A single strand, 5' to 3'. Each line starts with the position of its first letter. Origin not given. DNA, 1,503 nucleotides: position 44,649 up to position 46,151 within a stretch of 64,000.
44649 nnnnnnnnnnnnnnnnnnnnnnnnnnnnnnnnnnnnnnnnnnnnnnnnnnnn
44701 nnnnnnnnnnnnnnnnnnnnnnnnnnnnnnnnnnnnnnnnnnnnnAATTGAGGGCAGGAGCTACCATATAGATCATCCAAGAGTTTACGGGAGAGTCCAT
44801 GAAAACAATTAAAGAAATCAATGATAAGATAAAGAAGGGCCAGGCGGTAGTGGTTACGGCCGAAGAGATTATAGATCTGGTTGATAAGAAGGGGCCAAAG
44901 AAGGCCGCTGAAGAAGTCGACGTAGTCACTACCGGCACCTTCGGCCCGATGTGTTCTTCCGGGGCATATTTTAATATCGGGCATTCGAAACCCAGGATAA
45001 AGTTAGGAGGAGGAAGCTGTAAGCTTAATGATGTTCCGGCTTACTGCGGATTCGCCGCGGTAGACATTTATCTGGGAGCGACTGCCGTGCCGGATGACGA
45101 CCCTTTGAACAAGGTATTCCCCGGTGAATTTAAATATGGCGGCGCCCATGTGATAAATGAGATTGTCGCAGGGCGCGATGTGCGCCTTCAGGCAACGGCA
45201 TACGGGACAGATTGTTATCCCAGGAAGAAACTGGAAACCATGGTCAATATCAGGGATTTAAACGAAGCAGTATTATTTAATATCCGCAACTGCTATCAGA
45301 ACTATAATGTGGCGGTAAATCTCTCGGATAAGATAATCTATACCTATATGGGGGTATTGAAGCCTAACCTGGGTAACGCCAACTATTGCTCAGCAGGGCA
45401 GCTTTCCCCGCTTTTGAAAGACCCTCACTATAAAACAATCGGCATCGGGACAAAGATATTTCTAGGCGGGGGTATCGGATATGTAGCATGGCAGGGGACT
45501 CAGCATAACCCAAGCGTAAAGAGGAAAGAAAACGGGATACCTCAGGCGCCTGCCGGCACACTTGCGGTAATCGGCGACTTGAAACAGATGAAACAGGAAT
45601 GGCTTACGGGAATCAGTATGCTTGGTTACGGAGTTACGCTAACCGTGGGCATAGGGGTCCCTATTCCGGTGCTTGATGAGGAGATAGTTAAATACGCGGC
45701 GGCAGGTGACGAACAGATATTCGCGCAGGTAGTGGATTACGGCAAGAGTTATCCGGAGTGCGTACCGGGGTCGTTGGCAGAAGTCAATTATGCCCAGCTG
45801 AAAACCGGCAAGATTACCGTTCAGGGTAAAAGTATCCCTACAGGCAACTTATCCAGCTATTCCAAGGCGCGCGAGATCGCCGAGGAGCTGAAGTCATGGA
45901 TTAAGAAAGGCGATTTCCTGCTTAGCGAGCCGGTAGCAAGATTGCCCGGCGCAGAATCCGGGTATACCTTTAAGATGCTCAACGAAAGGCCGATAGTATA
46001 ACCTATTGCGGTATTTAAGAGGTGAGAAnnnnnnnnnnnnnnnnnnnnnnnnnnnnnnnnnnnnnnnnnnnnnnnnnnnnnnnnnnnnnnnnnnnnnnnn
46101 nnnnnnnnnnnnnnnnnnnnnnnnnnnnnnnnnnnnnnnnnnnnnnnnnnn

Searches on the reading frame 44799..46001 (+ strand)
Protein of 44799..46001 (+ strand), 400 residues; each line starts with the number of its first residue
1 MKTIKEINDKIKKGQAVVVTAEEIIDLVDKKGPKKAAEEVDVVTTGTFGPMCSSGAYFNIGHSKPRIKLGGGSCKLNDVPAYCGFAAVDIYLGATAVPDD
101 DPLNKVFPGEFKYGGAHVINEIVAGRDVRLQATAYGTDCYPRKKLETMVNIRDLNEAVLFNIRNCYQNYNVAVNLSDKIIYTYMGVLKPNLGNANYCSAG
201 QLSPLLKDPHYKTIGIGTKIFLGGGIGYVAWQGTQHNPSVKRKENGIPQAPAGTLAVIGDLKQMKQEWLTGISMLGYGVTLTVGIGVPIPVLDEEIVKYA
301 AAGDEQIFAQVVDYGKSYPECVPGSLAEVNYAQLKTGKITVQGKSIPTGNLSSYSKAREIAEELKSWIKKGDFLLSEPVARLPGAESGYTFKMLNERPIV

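Call 61: search_protein_families(library=pfam, proteins=[window:44799-46001:+], max_evalue=0.00001)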
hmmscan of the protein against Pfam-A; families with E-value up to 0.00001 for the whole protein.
window:44799-46001:+ (400 aa): 1 family
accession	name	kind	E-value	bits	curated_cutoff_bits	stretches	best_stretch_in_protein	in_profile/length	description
PF01837.22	HcyBio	-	5.1e-155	516.1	26.2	1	16-375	1-349/349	Homocysteine biosynthesis enzyme, sulfur-incorporation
